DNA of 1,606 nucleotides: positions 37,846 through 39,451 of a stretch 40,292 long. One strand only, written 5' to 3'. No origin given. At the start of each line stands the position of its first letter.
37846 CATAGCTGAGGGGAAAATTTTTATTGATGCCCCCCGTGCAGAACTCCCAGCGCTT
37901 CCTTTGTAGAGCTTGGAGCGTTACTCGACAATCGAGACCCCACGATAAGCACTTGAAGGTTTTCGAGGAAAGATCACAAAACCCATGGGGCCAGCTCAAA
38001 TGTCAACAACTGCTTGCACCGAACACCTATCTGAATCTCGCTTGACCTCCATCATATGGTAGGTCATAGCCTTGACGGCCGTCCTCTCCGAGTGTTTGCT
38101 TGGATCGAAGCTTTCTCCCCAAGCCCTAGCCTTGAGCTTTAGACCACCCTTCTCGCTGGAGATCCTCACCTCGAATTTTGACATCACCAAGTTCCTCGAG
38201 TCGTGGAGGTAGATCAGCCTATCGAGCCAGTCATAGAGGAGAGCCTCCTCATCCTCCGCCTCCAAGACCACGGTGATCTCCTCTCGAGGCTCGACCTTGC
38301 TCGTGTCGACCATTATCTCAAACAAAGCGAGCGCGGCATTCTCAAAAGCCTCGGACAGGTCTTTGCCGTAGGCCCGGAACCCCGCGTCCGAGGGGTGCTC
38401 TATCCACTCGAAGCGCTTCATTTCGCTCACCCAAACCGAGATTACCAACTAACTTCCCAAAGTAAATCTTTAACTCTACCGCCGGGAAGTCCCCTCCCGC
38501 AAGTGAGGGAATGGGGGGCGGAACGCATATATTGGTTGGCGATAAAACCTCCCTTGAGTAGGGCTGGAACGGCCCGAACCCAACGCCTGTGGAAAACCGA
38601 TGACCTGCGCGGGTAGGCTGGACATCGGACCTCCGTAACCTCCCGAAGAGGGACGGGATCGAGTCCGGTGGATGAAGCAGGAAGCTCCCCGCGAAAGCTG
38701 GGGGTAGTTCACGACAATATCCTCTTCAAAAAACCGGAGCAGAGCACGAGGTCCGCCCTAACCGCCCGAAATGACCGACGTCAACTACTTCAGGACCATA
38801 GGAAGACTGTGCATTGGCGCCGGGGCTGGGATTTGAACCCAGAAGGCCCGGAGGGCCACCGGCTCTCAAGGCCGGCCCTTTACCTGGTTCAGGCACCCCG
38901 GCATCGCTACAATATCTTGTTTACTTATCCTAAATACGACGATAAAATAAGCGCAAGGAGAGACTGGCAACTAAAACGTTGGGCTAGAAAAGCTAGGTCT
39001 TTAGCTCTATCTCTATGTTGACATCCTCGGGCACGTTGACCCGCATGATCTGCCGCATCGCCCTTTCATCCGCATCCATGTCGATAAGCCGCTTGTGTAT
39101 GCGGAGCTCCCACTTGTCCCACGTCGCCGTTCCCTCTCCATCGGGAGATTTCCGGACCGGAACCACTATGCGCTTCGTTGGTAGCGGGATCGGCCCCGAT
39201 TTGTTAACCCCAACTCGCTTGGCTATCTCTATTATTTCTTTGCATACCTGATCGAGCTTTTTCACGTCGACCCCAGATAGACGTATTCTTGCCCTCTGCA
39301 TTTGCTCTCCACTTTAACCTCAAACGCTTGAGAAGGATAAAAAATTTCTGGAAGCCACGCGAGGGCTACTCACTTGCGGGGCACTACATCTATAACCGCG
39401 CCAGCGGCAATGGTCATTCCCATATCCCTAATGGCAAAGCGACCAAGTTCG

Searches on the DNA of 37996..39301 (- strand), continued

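Call 56: search_with_rna_model(model_id=R1, sources=[window, L001, L002, L003, L004, L005, L006, L007, L008, L009, L010, L011, L012, L013, L014, L015, L016, L017, L018, L019, L020, L021, L022, L023, L024, L025, L026, L027, L028, L029, L030, L031, L032, L068, L069, L070, L071, L077], max_evalue=10)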
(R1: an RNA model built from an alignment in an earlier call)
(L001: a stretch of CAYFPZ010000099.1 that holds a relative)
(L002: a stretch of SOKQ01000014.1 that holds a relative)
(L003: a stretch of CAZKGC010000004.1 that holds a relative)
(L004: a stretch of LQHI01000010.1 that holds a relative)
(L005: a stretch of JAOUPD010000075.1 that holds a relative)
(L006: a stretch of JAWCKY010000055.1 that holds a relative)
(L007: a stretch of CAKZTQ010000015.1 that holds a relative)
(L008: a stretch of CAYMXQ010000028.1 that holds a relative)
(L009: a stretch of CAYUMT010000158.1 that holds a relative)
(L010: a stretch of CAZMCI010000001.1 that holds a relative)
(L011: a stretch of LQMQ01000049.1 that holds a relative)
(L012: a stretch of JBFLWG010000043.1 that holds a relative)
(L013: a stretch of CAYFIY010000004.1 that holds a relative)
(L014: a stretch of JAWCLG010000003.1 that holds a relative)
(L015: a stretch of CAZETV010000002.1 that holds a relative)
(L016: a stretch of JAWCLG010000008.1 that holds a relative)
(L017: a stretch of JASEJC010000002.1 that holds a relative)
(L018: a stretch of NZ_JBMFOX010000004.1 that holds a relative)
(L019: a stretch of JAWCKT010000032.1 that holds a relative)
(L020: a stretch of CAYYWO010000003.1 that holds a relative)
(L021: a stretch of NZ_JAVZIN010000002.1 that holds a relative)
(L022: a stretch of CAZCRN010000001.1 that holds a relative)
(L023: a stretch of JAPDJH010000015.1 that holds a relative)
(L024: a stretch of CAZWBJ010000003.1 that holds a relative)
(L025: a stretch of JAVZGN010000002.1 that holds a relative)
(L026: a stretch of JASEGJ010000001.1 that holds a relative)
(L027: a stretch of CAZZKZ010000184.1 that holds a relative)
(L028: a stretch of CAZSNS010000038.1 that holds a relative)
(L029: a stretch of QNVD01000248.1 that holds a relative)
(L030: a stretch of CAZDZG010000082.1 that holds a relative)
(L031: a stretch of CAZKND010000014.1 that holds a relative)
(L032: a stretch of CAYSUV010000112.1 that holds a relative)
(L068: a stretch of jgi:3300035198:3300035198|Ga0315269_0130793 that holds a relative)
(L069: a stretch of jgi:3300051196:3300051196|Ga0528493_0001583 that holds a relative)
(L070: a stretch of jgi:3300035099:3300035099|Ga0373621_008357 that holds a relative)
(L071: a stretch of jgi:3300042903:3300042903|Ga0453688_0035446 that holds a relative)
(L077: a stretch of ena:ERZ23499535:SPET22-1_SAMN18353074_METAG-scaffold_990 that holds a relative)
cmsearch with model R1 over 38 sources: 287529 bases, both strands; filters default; matches with E-value up to 10: 9.
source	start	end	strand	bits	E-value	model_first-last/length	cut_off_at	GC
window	38541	38716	+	226.4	1.1e-56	1-176/176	no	0.61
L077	3086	3221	-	164.7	9.9e-41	5-176/176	5'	0.64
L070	1442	1493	-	10.5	0.78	69-125/176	no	0.62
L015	7666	7690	-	10.4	0.84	1-176/176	no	0.36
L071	313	364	-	9.7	1.3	69-125/176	no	0.6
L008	5291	5339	+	8.8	2.2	1-176/176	no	0.49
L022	4286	4309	+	8.1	3.2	142-165/176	no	0.54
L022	4139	4223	+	8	3.4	1-176/176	no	0.49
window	36295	36312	+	7.2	5.7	146-163/176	no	0.67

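Call 57: search_rna_families(source=L077, start=2990, end=3221, threshold=evalue, max_evalue=10, show_alignments=4)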
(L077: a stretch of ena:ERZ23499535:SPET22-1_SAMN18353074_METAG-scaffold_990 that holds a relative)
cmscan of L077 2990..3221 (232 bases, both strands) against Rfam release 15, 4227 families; matches with E-value up to 10: 4.
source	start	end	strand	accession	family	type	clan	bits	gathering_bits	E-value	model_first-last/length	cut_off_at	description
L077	3030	3078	+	RF01334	CRISPR-DR21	Gene; CRISPR;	-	17.8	48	1.2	1-37/37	no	CRISPR RNA direct repeat element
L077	3119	3181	-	RF03064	RAGATH-18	Gene; sRNA;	-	13.9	44.9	7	1-71/71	no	RAGATH-18 RNA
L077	3117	3165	-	RF01549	TB8Cs2H1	Gene; snRNA; snoRNA; HACA-box;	-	12.3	40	7.2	1-65/65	no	Trypanosomatid snoRNA TB8Cs2H1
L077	3001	3014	+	RF01151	snoU82P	Gene; snRNA; snoRNA; CD-box;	-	9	42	5.4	42-55/55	no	Small nucleolar RNA U82P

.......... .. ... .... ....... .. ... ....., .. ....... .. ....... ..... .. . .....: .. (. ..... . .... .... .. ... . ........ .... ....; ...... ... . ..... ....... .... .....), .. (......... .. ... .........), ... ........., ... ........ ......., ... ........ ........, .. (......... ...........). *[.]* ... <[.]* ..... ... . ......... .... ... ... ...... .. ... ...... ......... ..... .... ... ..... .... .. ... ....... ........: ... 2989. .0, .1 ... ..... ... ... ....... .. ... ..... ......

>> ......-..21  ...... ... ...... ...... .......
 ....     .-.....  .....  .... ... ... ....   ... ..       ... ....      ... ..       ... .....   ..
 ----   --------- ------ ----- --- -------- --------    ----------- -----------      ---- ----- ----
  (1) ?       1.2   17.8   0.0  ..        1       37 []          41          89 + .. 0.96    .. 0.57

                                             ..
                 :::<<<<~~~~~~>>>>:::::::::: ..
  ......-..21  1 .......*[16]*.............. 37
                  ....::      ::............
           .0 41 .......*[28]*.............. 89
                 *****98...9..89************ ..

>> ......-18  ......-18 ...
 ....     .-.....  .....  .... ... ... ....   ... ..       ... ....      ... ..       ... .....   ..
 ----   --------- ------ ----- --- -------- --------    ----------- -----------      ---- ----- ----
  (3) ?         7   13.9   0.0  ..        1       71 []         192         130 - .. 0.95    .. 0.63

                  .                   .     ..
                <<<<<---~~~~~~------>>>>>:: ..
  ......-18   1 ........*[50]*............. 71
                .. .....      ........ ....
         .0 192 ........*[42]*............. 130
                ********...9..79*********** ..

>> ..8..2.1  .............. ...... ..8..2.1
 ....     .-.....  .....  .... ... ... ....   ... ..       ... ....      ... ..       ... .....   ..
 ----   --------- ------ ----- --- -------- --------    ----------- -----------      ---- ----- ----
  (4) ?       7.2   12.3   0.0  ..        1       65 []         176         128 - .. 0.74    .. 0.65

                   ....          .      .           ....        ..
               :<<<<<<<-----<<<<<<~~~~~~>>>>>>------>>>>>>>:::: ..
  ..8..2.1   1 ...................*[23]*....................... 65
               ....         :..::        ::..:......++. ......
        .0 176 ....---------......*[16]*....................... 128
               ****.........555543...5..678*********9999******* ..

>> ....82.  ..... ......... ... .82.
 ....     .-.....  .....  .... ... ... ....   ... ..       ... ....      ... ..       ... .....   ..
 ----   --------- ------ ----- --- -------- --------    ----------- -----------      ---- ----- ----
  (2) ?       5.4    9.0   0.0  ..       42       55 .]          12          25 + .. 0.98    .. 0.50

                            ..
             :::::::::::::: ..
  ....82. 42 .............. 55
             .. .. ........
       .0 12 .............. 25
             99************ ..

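Call 63: search_dna_similar(query=window:38425-38814:+, collection=plasmids, mode=distant, max_evalue=0.01, max_rows=8)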
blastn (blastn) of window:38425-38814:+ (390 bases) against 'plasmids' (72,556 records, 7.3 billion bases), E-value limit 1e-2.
No match.

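Call 64: search_dna_similar(query=window:38425-38814:+, collection=phages, mode=distant, max_evalue=0.01, max_rows=8)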
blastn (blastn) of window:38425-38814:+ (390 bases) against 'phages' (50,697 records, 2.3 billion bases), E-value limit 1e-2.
Records with a match: 3; places in all: 3; records where one place covers at least 80% of the query: 0.
Best place of each record, by identity: 80-90% 3.
By first word of the organism name: Thermus 3.
By host as written in the record: Thermus thermophilus HB27 2; Thermus thermophilus HB8 1.
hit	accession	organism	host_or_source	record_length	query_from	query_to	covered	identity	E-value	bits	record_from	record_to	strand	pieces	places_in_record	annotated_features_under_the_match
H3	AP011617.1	Thermus phage TMA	Thermus thermophilus HB27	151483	133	169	9%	89.2%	9e-3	46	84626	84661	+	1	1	none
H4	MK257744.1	Thermus phage YS40_Isch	Thermus thermophilus HB8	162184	133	169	9%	89.2%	9e-3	46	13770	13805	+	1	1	IS200/IS605 family transposase ISCsa5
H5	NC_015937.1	Thermus phage TMA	Thermus thermophilus HB27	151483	133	169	9%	89.2%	9e-3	46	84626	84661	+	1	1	none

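Call 65: get_annotated_region(hit=H4, flank=2500)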
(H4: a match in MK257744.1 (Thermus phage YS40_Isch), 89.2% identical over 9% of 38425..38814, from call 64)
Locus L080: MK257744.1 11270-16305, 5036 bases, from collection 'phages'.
description: Thermus phage YS40_Isch, complete genome.
organism: Thermus phage YS40_Isch (NCBI taxid 2494333)
taxonomy: Viruses; Duplodnaviria; Heunggongvirae; Uroviricota; Caudoviricetes
host: Thermus thermophilus HB8; source: hot spring; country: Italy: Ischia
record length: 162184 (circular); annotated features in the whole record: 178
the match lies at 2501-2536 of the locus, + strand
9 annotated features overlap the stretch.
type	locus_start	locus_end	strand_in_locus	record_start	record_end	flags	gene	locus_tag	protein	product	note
CDS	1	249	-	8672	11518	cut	-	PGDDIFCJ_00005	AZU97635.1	portal protein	similar to portal protein YS40_003 in YP_874016.1; GeneID:4495919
CDS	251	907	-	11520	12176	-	-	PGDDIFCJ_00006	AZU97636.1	hypothetical protein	similar to hypothetical protein YS40_004 in YP_874017.1; GeneID:4495920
CDS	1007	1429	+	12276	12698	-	-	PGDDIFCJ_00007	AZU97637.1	Transposase IS200 like protein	-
CDS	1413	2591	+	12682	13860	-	-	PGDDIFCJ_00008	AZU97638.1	IS200/IS605 family transposase ISCsa5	-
CDS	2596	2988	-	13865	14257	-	-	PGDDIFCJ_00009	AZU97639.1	S-adenosylmethionine decarboxylase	similar to S-adenosylmethionine decarboxylase YS40_005 in YP_874018.1; GeneID:4495921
CDS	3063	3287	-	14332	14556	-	-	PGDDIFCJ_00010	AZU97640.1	hypothetical protein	similar to hypothetical protein YS40_006 in YP_874019.1; GeneID:4495922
CDS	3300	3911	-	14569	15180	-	-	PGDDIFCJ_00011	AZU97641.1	hypothetical protein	similar to hypothetical protein YS40_007 in YP_874020.1; GeneID:4495923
CDS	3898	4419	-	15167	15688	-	-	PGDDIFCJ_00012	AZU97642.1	dUTPase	similar to dUTPase YS40_008 in YP_874021.1; GeneID:4495924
CDS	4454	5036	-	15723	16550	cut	-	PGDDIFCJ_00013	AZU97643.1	flavin-dependent thymidylate synthase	similar to flavin-dependent thymidylate synthase YS40_009 in YP_874022.1; GeneID:4495965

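Call 74: search_dna_similar(query=L080:2440-2640:+, collection=plasmids, mode=distant, max_evalue=0.001, max_rows=30)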
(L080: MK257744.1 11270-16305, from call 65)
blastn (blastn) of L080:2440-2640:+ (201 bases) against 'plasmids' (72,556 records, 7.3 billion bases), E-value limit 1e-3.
Records with a match: 3; places in all: 4; records where one place covers at least 80% of the query: 0.
Best place of each record, by identity: 80-90% 2; 60-80% 1.
By first word of the organism name: Calditerrivibrio 1; Ruminococcus 1; Natrononativus 1.
By predicted mobility (MOB-suite, as given by PLSDB): non-mobilizable 2; mobilizable 1.
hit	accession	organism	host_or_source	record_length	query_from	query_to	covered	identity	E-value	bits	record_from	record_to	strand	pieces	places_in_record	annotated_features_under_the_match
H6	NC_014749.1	Calditerrivibrio nitroreducens DSM 19672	terrestrial hot spring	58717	5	162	70%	79.3%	2e-7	123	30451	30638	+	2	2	RNA-guided endonuclease TnpB family protein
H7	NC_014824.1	Ruminococcus albus 7 = DSM 20455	-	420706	6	52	23%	85.1%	9e-5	55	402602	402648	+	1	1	tnpB: IS200/IS605 family element RNA-guided endonuclease TnpB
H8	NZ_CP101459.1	Natrononativus amylolyticus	cell culture,sediment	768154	62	99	19%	89.5%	3e-4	52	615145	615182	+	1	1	none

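Call 75: search_dna_similar(query=L080:2440-2640:+, collection=phages, mode=distant, max_evalue=0.001, max_rows=30)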
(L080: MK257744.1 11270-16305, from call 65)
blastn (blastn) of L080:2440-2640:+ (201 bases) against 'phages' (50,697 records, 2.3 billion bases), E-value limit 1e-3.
Records with a match: 6; places in all: 9; records where one place covers at least 80% of the query: 1.
Best place of each record, by identity: >=99% 1; 95-99% 2; 80-90% 3.
By first word of the organism name: Thermus 6.
By host as written in the record: Thermus thermophilus HB8 2; Thermus thermophilus HB27 2; - 2.
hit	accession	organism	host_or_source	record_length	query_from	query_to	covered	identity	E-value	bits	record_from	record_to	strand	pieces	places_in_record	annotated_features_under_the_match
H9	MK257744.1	Thermus phage YS40_Isch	Thermus thermophilus HB8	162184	1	201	100%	100.0%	1e-98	363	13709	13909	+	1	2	IS200/IS605 family transposase ISCsa5 | S-adenosylmethionine decarboxylase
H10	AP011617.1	Thermus phage TMA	Thermus thermophilus HB27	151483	56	160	52%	97.1%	4e-42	177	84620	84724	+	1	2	none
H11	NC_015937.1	Thermus phage TMA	Thermus thermophilus HB27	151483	56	160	52%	97.1%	4e-42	177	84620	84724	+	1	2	none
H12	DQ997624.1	Thermus phage phiYS40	-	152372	155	201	23%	83.0%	4e-4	50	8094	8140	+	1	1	S-adenosylmethionine decarboxylase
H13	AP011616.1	Thermus phage phiYS40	Thermus thermophilus HB8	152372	155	201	23%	83.0%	4e-4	50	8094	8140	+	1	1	S-adenosylmethionine decarboxylase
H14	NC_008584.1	Thermus phage phiYS40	-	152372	155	201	23%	83.0%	4e-4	50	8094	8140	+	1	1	S-adenosylmethionine decarboxylase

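Call 76: get_annotated_region(hit=H6, flank=1500)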
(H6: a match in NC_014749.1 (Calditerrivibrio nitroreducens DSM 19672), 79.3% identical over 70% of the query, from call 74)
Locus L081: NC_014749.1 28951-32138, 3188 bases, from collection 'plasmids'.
description: Calditerrivibrio nitroreducens DSM 19672 plasmid pCALNI01, complete sequence
organism: Calditerrivibrio nitroreducens DSM 19672 (NCBI taxid 768670)
taxonomy: Bacteria; Deferribacterota; Deferribacteres; Deferribacterales; Calditerrivibrionaceae; Calditerrivibrio; Calditerrivibrio nitroreducens; Calditerrivibrio nitroreducens DSM 19672
host: -; source: terrestrial hot spring; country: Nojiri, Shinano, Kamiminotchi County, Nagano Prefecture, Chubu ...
typing (MOB-suite, as given by PLSDB): non-mobilizable; replicon rep_cluster_200
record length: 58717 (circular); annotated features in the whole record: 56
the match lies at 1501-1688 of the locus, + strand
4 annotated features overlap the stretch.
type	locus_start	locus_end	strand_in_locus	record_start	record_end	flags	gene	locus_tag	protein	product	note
CDS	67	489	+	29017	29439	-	tnpA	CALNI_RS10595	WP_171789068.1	IS200/IS605 family transposase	-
CDS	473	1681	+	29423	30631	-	-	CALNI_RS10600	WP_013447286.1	RNA-guided endonuclease TnpB family protein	-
CDS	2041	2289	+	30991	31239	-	-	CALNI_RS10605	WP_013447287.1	hypothetical protein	-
CDS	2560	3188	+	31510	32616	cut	-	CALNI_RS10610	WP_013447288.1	IS256-like element ISCni1 family transposase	GO:0006313 - DNA transposition [Evidence IEA]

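Call 77: get_annotated_region(hit=H8, flank=1800)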
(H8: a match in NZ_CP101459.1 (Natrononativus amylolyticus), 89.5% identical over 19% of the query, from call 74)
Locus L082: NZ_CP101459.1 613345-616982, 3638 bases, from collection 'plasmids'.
description: Natrononativus amylolyticus strain CGA73 plasmid unnamed1, complete sequence
organism: Natrononativus amylolyticus (NCBI taxid 2963434)
taxonomy: Archaea; Euryarchaeota; Halobacteria; Halobacteriales; Natrialbaceae; Natrononativus; Natrononativus amylolyticus
host: -; source: cell culture,sediment; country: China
typing (MOB-suite, as given by PLSDB): non-mobilizable
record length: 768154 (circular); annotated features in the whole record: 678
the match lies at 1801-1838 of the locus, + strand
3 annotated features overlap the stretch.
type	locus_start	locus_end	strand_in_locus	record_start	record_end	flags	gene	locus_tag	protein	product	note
CDS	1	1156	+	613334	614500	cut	ugpC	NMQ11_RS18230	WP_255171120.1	sn-glycerol-3-phosphate ABC transporter ATP-binding protein UgpC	-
CDS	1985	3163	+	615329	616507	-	-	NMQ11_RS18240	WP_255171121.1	mandelate racemase/muconate lactonizing enzyme family protein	-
CDS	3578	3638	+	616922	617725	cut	-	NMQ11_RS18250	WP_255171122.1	creatininase family protein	-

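Call 78: get_annotated_region(hit=H10, flank=1500)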
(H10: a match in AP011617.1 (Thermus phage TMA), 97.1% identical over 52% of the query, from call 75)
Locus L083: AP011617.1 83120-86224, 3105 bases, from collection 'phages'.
description: Thermus phage TMA DNA, complete genome.
organism: Thermus phage TMA (NCBI taxid 699370)
taxonomy: Viruses; Duplodnaviria; Heunggongvirae; Uroviricota; Caudoviricetes
host: Thermus thermophilus HB27; source: -; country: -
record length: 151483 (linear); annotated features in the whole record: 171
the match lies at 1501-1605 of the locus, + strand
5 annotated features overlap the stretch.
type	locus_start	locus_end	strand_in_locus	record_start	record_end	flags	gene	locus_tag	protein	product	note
CDS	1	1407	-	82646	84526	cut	-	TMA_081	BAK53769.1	hypothetical protein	-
CDS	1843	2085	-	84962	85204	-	-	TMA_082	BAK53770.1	hypothetical protein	-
CDS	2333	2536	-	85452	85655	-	-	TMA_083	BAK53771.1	hypothetical protein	-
CDS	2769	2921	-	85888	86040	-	-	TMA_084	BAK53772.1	hypothetical protein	-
CDS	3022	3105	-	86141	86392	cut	-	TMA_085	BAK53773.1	hypothetical protein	-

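Call 79: get_annotated_region(hit=H7, flank=1500)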
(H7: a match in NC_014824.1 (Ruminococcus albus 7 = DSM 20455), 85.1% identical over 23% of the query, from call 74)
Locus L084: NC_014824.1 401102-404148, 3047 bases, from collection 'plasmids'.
description: Ruminococcus albus 7 = DSM 20455 plasmid pRUMAL01, complete sequence
organism: Ruminococcus albus 7 = DSM 20455 (NCBI taxid 697329)
taxonomy: Bacteria; Bacillota; Clostridia; Eubacteriales; Oscillospiraceae; Ruminococcus; Ruminococcus albus; Ruminococcus albus 7 = DSM 20455
host: -; source: -; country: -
typing (MOB-suite, as given by PLSDB): mobilizable; relaxase MOBP
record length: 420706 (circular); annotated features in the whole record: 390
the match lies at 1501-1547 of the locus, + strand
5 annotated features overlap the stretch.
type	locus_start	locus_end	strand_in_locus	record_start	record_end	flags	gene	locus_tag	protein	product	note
CDS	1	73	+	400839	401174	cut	-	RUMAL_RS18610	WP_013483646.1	hypothetical protein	-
CDS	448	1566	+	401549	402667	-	tnpB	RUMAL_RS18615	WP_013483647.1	IS200/IS605 family element RNA-guided endonuclease TnpB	-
CDS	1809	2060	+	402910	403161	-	-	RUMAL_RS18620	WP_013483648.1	DUF6465 family protein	-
CDS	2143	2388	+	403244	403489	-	-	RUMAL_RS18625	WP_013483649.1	hypothetical protein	-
CDS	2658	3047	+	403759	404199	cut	-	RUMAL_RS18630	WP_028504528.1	single-stranded DNA-binding protein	-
